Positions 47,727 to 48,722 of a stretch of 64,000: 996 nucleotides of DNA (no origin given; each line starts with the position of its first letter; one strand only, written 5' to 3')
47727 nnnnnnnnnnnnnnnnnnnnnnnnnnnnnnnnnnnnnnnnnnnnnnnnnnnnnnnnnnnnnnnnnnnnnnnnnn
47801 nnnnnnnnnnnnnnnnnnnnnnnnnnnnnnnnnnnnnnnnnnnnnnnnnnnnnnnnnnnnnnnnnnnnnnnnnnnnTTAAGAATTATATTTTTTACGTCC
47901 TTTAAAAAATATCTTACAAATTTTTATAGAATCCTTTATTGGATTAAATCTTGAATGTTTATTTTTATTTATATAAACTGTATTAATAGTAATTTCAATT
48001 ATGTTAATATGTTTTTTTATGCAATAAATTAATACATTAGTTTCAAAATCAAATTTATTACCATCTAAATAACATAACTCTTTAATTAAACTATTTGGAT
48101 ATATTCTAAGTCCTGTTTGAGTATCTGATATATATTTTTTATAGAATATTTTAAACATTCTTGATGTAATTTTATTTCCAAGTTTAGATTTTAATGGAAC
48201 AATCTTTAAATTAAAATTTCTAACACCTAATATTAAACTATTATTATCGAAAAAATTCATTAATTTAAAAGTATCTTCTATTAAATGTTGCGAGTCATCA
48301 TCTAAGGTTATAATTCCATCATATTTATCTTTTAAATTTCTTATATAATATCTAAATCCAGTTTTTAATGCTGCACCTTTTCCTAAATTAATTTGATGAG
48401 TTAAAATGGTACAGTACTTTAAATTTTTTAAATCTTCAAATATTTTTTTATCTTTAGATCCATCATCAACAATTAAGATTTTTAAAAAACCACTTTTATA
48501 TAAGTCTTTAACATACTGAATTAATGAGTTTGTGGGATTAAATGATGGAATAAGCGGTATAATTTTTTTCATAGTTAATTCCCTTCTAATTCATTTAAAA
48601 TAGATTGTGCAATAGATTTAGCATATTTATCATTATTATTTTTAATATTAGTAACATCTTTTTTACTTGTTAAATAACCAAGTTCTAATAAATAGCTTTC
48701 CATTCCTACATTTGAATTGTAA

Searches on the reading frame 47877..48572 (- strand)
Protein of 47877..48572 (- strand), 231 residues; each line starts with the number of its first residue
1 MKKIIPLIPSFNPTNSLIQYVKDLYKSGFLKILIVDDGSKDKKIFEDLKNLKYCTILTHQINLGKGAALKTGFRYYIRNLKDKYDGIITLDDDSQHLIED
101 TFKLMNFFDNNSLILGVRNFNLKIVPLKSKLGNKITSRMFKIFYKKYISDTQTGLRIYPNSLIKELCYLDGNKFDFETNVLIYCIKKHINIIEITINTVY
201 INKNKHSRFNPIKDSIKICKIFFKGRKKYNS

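Call 13: find_encoding_contigs(protein=window:47877-48572:-, flank=10000, max_places=10)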
Protein window:47877-48572:- (231 aa): 19 contigs read that carry it; 10 places shown.
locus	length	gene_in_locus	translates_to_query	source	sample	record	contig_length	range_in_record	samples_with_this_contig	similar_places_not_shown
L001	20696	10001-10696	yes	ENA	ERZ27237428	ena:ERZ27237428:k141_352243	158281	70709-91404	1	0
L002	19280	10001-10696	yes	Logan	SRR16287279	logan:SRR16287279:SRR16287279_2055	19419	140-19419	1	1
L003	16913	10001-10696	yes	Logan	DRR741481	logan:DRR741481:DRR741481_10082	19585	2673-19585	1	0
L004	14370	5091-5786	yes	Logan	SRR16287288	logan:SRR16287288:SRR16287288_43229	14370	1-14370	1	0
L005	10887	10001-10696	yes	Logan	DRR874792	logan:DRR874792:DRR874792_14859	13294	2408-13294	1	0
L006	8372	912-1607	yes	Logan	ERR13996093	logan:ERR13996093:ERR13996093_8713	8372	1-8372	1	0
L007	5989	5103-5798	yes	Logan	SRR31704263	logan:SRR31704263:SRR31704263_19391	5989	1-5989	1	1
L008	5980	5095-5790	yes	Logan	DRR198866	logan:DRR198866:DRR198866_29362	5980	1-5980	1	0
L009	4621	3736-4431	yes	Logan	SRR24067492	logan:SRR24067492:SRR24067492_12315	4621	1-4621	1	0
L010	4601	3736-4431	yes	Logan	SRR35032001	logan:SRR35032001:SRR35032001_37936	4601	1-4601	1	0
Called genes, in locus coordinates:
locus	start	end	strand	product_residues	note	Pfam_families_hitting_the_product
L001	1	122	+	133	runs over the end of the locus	PF01029:NusB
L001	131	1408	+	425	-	PF13742:tRNA_anti_2, PF01336:tRNA_anti-codon, PF02601:Exonuc_VII_L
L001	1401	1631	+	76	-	PF02609:Exonuc_VII_S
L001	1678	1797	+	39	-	-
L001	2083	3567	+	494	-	PF00817:IMS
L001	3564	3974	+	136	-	-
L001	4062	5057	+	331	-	PF13180:PDZ_2, PF05580:Peptidase_S55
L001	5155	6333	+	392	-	PF03572:Peptidase_S41 (faint)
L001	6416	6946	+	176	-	-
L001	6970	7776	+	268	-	PF04055:Radical_SAM, PF13186:SPASM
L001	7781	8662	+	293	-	PF00149:Metallophos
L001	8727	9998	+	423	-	PF01520:Amidase_3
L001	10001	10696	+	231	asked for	PF00535:Glycos_transf_2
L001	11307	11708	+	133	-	-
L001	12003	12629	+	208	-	PF01944:SpoIIM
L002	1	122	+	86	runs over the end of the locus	?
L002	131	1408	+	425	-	PF13742:tRNA_anti_2, PF01336:tRNA_anti-codon, PF02601:Exonuc_VII_L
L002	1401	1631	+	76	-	PF02609:Exonuc_VII_S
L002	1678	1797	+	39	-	-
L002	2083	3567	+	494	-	PF00817:IMS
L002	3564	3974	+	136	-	-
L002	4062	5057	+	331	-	PF13180:PDZ_2, PF05580:Peptidase_S55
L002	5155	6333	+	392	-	PF03572:Peptidase_S41 (faint)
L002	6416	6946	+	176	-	-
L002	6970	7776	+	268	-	PF04055:Radical_SAM, PF13186:SPASM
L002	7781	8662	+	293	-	PF00149:Metallophos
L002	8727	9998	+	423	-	PF01520:Amidase_3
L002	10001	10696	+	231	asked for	PF00535:Glycos_transf_2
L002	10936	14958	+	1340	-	PF16593:Cas9-BH, PF01844:HNH (faint), PF16592:Cas9_REC, PF13395:HNH_4, PF22702:Cas9_RuvC, PF16595:Cas9_PI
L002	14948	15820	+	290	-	PF01867:Cas_Cas1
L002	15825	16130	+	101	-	PF09827:CRISPR_Cas2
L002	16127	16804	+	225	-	PF09711:Cas_Csn2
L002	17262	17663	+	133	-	-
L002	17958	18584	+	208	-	PF01944:SpoIIM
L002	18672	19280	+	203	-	?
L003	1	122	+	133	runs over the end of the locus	PF01029:NusB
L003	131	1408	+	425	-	PF13742:tRNA_anti_2, PF01336:tRNA_anti-codon, PF02601:Exonuc_VII_L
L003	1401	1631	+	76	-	PF02609:Exonuc_VII_S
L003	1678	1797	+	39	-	-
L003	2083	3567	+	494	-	PF00817:IMS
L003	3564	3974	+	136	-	-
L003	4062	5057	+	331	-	PF13180:PDZ_2, PF05580:Peptidase_S55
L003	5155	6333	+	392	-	PF03572:Peptidase_S41 (faint)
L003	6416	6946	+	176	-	-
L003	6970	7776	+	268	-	PF04055:Radical_SAM, PF13186:SPASM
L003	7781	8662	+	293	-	PF00149:Metallophos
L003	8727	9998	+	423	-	PF01520:Amidase_3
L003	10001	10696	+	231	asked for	PF00535:Glycos_transf_2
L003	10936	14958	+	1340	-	PF16593:Cas9-BH, PF01844:HNH (faint), PF16592:Cas9_REC, PF13395:HNH_4, PF22702:Cas9_RuvC, PF16595:Cas9_PI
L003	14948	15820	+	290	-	PF01867:Cas_Cas1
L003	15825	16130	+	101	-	PF09827:CRISPR_Cas2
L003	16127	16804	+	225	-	PF09711:Cas_Csn2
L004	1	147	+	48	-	?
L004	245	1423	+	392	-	PF03572:Peptidase_S41 (faint)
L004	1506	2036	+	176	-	-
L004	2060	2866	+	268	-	PF04055:Radical_SAM, PF13186:SPASM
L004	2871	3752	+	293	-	PF00149:Metallophos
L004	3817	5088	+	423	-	PF01520:Amidase_3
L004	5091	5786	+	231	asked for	PF00535:Glycos_transf_2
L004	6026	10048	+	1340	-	PF16593:Cas9-BH, PF01844:HNH (faint), PF16592:Cas9_REC, PF13395:HNH_4, PF22702:Cas9_RuvC, PF16595:Cas9_PI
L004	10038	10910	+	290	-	PF01867:Cas_Cas1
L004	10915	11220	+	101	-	PF09827:CRISPR_Cas2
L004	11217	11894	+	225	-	PF09711:Cas_Csn2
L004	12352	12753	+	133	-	-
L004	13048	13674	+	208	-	PF01944:SpoIIM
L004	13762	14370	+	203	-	?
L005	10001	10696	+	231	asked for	PF00535:Glycos_transf_2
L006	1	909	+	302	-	?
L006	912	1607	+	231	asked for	PF00535:Glycos_transf_2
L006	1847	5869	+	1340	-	PF16593:Cas9-BH, PF01844:HNH (faint), PF16592:Cas9_REC, PF13395:HNH_4, PF22702:Cas9_RuvC, PF16595:Cas9_PI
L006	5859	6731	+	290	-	PF01867:Cas_Cas1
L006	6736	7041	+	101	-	PF09827:CRISPR_Cas2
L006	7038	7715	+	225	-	PF09711:Cas_Csn2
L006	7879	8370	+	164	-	?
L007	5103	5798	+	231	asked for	PF00535:Glycos_transf_2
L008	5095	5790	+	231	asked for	PF00535:Glycos_transf_2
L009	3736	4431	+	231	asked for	PF00535:Glycos_transf_2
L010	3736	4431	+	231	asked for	PF00535:Glycos_transf_2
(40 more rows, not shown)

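Call 34: search_protein_families(library=pfam, proteins=[L002:10936-14958:+, L002:16127-16804:+, window:47877-48572:-])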
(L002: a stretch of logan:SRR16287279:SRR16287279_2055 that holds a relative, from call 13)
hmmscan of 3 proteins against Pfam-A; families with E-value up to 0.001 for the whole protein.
L002:10936-14958:+ (1340 aa): 6 families
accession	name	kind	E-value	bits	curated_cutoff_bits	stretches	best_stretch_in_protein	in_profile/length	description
PF16592.10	Cas9_REC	-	8.2e-126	421.4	25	1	178-718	6-539/541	REC lobe of CRISPR-associated endonuclease Cas9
PF16595.10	Cas9_PI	-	1e-24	88.2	25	1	1085-1333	1-262/265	PAM-interacting domain of CRISPR-associated endonuclease Cas9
PF22702.2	Cas9_RuvC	-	1.3e-20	74.4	27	1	933-1082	1-151/151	Cas9 RuvC domain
PF13395.12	HNH_4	-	9.3e-16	58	22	1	830-877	1-50/54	HNH endonuclease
PF16593.10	Cas9-BH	-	1.5e-07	31.5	26.3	1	51-79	1-29/33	Bridge helix of CRISPR-associated endonuclease Cas9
PF01844.29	HNH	-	2.7e-06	27.9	21.4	1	840-875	11-44/47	HNH endonuclease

L002:16127-16804:+ (225 aa): 1 family
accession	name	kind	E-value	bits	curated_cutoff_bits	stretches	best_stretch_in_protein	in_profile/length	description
PF09711.16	Cas_Csn2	-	1.4e-17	64.4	23.7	1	47-220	6-181/181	CRISPR-associated protein (Cas_Csn2)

window:47877-48572:- (231 aa): 1 family
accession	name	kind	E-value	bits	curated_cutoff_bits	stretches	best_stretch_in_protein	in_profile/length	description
PF00535.33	Glycos_transf_2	-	4.8e-11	43.3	23.3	1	8-129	4-127/168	Glycosyl transferase family 2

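Call 54: search_protein_families(library=pfam, proteins=[L006:7879-8370:+], max_evalue=0.01)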
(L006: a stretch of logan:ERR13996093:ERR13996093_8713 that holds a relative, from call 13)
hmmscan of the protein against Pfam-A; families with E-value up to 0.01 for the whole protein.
L006:7879-8370:+ (164 aa): 1 family
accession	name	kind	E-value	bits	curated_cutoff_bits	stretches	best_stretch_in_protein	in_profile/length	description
PF00239.26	Resolvase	-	5.8e-09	36.6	23.3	1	26-137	2-100/145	Resolvase, N terminal domain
